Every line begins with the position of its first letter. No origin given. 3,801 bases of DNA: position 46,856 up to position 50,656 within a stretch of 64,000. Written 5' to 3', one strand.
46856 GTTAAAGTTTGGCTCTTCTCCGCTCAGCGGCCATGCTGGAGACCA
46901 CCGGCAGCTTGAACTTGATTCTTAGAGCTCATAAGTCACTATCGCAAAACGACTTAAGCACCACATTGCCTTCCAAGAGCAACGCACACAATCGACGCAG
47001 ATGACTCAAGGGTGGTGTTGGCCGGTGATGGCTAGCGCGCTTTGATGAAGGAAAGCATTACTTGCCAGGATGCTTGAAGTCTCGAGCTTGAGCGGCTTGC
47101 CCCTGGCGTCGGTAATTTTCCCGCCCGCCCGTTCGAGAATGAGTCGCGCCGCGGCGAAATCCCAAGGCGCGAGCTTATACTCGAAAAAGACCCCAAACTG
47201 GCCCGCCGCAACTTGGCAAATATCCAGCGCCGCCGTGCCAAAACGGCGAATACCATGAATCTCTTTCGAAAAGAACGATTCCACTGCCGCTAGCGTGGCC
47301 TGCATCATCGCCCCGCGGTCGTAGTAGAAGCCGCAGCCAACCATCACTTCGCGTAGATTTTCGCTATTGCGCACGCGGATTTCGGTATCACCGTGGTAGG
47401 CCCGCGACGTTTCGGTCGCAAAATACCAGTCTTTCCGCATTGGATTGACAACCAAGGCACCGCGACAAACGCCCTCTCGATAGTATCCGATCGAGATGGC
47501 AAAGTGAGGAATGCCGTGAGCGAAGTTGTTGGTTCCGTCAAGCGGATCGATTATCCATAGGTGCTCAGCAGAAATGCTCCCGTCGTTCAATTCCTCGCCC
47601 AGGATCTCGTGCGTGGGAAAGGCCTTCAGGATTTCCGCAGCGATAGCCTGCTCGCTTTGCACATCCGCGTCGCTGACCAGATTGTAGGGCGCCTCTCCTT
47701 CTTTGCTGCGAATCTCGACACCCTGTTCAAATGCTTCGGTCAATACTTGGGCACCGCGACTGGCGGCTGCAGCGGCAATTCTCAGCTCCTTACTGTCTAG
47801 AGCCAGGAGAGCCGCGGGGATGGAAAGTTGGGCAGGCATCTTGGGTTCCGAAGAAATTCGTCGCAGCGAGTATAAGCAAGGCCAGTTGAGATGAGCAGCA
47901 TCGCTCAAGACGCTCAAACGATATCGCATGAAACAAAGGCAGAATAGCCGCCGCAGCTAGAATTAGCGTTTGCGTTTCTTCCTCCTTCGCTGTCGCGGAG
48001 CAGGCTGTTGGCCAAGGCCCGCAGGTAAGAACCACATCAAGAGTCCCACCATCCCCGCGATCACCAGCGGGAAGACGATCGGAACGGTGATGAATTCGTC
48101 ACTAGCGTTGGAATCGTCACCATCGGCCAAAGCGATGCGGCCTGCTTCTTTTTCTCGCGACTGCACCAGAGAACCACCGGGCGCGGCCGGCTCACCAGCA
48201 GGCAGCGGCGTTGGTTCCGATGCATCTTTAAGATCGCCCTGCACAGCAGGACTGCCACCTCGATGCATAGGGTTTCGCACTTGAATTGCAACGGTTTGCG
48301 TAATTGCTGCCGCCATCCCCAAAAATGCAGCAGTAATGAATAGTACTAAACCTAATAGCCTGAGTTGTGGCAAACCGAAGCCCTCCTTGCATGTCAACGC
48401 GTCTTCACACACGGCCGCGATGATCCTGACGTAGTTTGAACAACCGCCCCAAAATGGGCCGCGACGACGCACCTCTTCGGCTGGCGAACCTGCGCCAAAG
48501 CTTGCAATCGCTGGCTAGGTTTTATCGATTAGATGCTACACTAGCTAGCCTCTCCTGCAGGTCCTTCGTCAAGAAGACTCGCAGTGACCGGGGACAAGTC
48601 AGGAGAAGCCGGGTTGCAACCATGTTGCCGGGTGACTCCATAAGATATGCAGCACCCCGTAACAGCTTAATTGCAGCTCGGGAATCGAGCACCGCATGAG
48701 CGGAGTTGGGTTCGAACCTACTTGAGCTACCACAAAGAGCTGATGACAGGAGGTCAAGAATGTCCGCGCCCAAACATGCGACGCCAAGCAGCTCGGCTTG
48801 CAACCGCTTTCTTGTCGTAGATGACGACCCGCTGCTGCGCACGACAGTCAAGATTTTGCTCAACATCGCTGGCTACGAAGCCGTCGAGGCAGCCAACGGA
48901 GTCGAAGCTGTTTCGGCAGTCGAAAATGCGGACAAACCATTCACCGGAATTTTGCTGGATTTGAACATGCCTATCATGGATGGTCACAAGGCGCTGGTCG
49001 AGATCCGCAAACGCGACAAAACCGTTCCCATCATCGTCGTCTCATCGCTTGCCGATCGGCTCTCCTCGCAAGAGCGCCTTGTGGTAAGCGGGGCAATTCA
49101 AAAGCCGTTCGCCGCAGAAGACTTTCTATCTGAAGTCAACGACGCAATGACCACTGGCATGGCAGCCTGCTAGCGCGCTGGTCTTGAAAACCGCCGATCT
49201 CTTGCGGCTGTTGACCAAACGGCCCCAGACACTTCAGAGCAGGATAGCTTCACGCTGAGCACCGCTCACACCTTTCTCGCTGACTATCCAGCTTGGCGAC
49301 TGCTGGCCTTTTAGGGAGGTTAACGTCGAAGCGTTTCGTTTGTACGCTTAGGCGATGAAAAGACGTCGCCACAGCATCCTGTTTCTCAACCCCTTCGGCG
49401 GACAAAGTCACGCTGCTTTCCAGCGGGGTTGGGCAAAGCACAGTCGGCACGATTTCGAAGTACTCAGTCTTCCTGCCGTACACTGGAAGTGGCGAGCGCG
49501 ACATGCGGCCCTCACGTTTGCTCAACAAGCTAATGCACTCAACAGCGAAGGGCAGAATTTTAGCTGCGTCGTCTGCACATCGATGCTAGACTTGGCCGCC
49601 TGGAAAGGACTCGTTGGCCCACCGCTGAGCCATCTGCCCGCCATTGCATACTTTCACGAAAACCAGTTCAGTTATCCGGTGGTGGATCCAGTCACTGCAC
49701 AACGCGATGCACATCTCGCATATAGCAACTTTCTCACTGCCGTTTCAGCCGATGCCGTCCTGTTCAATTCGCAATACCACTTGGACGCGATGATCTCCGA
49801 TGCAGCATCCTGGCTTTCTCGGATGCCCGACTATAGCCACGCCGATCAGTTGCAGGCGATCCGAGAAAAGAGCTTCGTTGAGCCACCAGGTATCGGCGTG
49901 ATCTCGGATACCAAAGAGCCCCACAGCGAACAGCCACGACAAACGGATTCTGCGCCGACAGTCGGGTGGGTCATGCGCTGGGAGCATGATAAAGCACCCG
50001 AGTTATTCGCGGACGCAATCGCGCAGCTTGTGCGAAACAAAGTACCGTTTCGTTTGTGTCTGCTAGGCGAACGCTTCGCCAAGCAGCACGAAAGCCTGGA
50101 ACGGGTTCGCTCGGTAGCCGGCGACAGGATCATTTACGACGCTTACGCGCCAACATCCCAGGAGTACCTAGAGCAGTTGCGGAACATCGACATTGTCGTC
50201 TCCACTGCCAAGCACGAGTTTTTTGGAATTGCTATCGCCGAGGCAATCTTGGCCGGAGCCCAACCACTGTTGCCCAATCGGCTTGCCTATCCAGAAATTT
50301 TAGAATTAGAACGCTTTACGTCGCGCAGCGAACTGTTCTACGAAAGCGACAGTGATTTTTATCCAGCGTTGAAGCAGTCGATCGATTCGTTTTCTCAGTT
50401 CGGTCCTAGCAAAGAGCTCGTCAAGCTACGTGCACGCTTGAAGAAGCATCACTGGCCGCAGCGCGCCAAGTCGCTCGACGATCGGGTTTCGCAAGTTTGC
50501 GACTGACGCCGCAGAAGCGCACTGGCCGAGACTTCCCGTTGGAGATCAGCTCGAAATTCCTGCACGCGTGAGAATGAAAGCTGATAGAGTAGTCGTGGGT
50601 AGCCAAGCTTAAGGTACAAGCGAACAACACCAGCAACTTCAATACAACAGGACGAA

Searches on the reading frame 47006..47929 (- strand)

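Call 65: search_protein_families(library=pfam, proteins=[window:47006-47929:-], max_evalue=0.0001)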
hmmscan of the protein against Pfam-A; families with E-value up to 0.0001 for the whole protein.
window:47006-47929:- (307 aa): 1 family
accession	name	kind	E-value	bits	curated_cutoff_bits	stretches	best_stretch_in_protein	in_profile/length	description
PF00459.30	Inositol_P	-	7.3e-58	196.6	27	1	49-299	6-263/271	Inositol monophosphatase family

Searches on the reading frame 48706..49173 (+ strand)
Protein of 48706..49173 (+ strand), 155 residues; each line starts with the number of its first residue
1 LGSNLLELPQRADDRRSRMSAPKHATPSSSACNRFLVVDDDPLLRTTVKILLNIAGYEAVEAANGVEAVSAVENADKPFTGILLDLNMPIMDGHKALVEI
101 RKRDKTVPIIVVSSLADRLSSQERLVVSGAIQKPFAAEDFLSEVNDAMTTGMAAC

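Call 66: search_protein_families(library=pfam, proteins=[window:48706-49173:+], max_evalue=0.0001)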
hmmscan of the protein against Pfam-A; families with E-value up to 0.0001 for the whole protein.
window:48706-49173:+ (155 aa): 1 family
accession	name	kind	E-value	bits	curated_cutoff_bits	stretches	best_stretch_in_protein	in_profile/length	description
PF00072.30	Response_reg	-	5.9e-20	71.9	30.2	1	36-144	2-110/111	Response regulator receiver domain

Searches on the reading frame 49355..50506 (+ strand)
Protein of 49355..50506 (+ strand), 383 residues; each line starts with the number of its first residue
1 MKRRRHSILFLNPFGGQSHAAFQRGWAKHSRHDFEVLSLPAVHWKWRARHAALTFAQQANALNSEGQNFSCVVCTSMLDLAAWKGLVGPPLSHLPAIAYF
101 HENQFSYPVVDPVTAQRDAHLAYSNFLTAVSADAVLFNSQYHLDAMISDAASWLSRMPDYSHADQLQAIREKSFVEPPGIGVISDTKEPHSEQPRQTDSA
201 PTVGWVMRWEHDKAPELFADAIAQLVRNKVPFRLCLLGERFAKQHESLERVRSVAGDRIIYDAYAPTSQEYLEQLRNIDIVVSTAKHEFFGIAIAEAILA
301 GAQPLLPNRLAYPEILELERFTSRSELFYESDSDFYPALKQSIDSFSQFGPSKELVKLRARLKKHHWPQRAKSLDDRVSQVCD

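Call 66: search_protein_families(library=pfam, proteins=[window:49355-50506:+], max_evalue=0.0001)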
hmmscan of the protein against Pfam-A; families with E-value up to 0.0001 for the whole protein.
window:49355-50506:+ (383 aa): 4 families
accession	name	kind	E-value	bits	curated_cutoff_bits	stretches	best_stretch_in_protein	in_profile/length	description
PF12038.13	QTMAN_N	-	8.2e-52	175.8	25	1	7-180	1-168/168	tRNA-queuosine alpha-mannosyltransferase N-terminal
PF20706.3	GT4-conflict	-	1.3e-07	31.4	26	1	189-302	187-306/385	Family 4 Glycosyltransferase in conflict systems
PF13692.12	Glyco_trans_1_4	-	4.9e-07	30.5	27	1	201-302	2-101/142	Glycosyl transferases group 1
PF00534.26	Glycos_transf_1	-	1.3e-06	28.5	26.4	1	190-316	5-131/172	Glycosyl transferases group 1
